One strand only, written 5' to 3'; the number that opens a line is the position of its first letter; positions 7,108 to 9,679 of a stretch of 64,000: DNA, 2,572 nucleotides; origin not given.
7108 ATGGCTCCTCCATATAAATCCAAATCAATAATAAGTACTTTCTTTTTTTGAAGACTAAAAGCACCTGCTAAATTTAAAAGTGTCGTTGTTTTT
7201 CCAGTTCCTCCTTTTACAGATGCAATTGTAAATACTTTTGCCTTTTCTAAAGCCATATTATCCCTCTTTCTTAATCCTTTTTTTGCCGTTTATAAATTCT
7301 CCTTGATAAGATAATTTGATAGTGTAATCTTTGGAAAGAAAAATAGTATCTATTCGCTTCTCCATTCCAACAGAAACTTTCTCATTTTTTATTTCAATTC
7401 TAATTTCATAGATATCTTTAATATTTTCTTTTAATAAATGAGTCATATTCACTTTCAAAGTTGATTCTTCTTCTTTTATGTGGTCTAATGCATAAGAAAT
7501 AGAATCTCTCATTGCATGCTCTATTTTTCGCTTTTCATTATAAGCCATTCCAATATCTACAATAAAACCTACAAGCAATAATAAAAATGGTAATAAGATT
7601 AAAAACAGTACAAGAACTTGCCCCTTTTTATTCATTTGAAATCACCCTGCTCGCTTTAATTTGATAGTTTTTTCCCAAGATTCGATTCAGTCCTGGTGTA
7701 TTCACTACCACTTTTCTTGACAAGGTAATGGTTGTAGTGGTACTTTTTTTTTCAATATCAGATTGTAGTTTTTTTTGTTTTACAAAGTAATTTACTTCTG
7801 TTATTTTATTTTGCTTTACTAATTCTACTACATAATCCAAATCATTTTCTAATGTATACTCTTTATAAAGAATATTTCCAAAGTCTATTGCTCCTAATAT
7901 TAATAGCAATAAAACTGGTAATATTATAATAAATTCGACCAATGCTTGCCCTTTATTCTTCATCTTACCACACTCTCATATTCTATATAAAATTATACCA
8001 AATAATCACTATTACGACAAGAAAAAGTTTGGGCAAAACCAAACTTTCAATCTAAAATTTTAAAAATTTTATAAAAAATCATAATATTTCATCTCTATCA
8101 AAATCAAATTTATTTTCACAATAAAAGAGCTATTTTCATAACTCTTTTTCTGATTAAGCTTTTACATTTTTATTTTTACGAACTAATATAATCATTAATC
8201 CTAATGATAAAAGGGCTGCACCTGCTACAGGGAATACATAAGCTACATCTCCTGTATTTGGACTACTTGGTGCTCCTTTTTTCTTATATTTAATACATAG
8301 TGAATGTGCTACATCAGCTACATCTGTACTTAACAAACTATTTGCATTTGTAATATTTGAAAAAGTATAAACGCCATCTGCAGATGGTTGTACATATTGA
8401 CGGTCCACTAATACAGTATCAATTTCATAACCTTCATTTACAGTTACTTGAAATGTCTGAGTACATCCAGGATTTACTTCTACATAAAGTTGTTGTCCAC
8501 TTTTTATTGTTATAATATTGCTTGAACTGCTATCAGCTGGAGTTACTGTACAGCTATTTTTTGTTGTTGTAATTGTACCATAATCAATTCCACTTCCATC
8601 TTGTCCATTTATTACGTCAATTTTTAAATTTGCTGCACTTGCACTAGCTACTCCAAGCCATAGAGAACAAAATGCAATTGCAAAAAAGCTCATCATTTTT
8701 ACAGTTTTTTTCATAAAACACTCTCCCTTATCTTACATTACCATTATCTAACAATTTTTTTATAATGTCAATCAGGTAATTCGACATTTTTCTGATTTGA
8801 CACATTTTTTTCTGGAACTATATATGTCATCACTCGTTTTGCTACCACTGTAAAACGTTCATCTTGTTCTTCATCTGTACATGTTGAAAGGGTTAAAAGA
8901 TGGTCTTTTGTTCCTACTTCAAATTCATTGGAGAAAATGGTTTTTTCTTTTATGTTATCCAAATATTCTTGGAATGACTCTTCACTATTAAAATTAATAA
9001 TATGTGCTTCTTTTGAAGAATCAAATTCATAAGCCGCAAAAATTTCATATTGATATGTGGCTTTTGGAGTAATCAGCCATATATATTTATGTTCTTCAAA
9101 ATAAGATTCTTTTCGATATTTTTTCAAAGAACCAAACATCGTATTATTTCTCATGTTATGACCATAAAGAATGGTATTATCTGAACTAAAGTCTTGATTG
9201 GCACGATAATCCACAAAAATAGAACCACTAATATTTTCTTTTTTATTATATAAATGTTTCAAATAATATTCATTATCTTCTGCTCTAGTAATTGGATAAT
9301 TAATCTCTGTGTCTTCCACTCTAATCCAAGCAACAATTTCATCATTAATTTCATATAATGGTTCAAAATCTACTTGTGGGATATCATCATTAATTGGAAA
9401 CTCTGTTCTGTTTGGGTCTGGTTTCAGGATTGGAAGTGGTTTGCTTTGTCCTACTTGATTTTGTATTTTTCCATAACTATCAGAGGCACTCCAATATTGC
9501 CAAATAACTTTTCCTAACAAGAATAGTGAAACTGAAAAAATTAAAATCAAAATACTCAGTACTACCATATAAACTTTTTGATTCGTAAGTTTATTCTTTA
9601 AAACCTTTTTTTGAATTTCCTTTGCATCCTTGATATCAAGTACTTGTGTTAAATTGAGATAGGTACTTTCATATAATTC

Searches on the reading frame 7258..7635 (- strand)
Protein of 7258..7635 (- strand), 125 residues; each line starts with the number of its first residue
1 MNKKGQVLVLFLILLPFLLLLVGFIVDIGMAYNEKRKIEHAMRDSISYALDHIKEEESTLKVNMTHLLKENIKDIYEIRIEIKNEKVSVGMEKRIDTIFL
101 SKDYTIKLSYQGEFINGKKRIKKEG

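Call 4: search_protein_families(library=pfam, proteins=[window:7258-7635:-], max_evalue=0.1)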
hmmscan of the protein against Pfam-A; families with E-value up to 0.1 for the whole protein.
window:7258-7635:- (125 aa): 5 families
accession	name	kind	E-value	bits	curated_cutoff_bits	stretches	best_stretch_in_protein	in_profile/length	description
PF13400.11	Tad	-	3.5e-07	30.9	22.3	1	5-41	1-36/47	Putative Flp pilus-assembly TadE/G-like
PF07811.17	TadE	-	2e-05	25.1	22.9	1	5-44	1-40/43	TadE-like protein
PF16964.10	TadF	-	0.00049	20.5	27.3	1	2-78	5-76/178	Putative tight adherence pilin protein F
PF03670.18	UPF0184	-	0.042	14.7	21.5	1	41-85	33-73/83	Uncharacterised protein family (UPF0184)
PF05973.20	Gp49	-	0.042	14.3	23.9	1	37-83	5-48/90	Phage derived protein Gp49-like (DUF891)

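Call 6: search_protein_families(library=ncbifam, proteins=[window:7258-7635:-], max_evalue=0.01)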
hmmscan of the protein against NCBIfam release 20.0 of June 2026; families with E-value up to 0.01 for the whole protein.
window:7258-7635:- (125 aa): 0 families

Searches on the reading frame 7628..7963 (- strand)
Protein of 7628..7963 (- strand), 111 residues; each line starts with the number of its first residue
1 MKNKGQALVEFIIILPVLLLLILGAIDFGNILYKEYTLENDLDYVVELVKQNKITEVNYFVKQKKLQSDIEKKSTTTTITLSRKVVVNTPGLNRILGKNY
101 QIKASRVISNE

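Call 4: search_protein_families(library=pfam, proteins=[window:7628-7963:-], max_evalue=0.1)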
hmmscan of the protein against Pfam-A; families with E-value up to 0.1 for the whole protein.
window:7628-7963:- (111 aa): 3 families
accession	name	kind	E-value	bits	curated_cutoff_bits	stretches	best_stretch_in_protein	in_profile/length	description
PF07811.17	TadE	-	2.3e-11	44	22.9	1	5-40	1-36/43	TadE-like protein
PF13400.11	Tad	-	0.024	15.4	22.3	1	5-32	1-27/47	Putative Flp pilus-assembly TadE/G-like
PF08285.16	DPM3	-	0.057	14.1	25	1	8-51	33-76/90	Dolichol-phosphate mannosyltransferase subunit 3 (DPM3)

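Call 6: search_protein_families(library=ncbifam, proteins=[window:7628-7963:-], max_evalue=0.01)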
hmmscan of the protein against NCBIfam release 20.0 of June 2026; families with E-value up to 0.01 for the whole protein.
window:7628-7963:- (111 aa): 0 families

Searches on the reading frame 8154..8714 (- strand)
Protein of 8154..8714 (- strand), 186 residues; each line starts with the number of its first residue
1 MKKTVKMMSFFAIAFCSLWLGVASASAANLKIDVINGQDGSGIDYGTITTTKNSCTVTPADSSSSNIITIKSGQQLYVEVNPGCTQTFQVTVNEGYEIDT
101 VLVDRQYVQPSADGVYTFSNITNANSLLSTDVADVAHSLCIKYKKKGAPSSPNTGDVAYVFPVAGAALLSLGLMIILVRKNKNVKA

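Call 4: search_protein_families(library=pfam, proteins=[window:8154-8714:-], max_evalue=0.1)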
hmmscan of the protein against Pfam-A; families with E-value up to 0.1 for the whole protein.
window:8154-8714:- (186 aa): 1 family
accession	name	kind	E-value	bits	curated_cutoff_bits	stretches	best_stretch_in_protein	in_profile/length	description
PF00746.26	Gram_pos_anchor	-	0.0028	18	20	1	152-183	10-41/43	LPXTG cell wall anchor motif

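Call 6: search_protein_families(library=ncbifam, proteins=[window:8154-8714:-], max_evalue=0.01)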
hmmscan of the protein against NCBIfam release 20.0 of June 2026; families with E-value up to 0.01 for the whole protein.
window:8154-8714:- (186 aa): 1 family
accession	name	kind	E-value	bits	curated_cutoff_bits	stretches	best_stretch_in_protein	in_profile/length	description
TIGR01167.1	LPXTG_anchor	domain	0.0001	22.8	15.9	1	152-183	3-34/34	LPXTG cell wall anchor domain-containing protein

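Call 86: predict_structure(protein=window:8157-8714:-)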
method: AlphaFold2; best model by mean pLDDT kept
length: 186 residues; sequences in the alignment: 1
mean_pLDDT: 52.2   pTM: 0.38
mean pLDDT of the five models: 52.2, 48.3, 44.3, 40.1, 39.4
residues with pLDDT >= 90: 0; 70-90: 15; 50-70: 85; < 50: 86
segments of 3 or more residues with pLDDT < 50: 7-10, 12-15, 20-40, 59-65, 82-84, 112-115, 119-136, 151-160
pLDDT, mean of each block of 10 residues (from residue 1): 50 48 37 43 55 51 48 50 53 66 58 49 31 44 62 45 64 79 62
secondary structure, 60 per line:
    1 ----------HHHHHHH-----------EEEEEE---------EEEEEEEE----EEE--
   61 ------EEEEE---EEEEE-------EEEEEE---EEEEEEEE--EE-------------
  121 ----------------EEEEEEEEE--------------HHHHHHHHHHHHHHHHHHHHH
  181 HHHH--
elements in order: H11-17 E29-34 E44-51 E56-58 E67-71 E75-79 E87-92 E96-103 E137-145 H160-184

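Call 91: search_protein_families(library=padloc, proteins=[window:8157-8714:-], max_evalue=0.001)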
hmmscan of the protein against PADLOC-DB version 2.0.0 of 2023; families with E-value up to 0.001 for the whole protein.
window:8157-8714:- (186 aa): 0 families

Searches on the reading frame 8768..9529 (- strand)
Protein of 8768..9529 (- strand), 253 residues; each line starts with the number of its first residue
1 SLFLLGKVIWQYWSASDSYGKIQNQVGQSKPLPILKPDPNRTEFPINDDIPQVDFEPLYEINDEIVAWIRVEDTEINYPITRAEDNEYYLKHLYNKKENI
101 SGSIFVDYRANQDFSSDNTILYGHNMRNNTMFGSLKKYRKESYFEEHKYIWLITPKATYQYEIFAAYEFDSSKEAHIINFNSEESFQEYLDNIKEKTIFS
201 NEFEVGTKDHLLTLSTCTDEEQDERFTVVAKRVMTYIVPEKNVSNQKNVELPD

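Call 62: search_solved_structures(query=window:8768-9529:-, max_evalue=0.001)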
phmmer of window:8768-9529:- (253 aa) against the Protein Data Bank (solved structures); distinct sequences matched with E-value up to 0.001: 15.
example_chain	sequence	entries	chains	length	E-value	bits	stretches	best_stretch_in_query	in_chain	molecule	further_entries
2oqw_A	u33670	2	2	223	1.8e-37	132.5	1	49-222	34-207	Sortase B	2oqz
1rz2_A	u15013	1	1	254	3.5e-37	131.6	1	48-222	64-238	conserved hypothetical protein BA4783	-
5gyj_A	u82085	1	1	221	6.5e-37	130.7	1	55-228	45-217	Putative peptidase C60B, sortase B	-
6kyc_A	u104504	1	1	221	1.4e-36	129.6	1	55-228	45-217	Putative peptidase C60B, sortase B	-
1qx6_A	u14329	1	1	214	1.6e-36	129.4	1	54-233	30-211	NPQTN specific sortase B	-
5jcv_A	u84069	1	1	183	2.1e-36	129.1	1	57-228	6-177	Lmo2181 protein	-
6kyd_A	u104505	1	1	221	2.4e-36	128.9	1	55-226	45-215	Putative peptidase C60B, sortase B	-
1qwz_A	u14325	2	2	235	2.4e-36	128.9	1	54-233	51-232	NPQTN specific sortase B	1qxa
4lfd_A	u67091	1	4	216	2.5e-36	128.8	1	53-233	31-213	Sortase B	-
1ng5_A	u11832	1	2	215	2.7e-36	128.7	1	54-233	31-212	sortase B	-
4ux7_A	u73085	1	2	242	4.8e-36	127.9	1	55-228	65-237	PUTATIVE PEPTIDASE C60B, SORTASE B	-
5b23_A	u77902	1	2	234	1.3e-33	119.9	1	57-233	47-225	Uncharacterized protein Sortase B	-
5yfk_A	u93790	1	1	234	4.7e-32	114.8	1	57-233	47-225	Uncharacterized protein Sortase B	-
3psq_A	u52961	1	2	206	1.4e-28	103.4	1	53-230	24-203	Hypothetical exported protein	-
4y4q_A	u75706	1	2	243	4.2e-28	101.9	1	54-232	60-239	Sortase, SrtB family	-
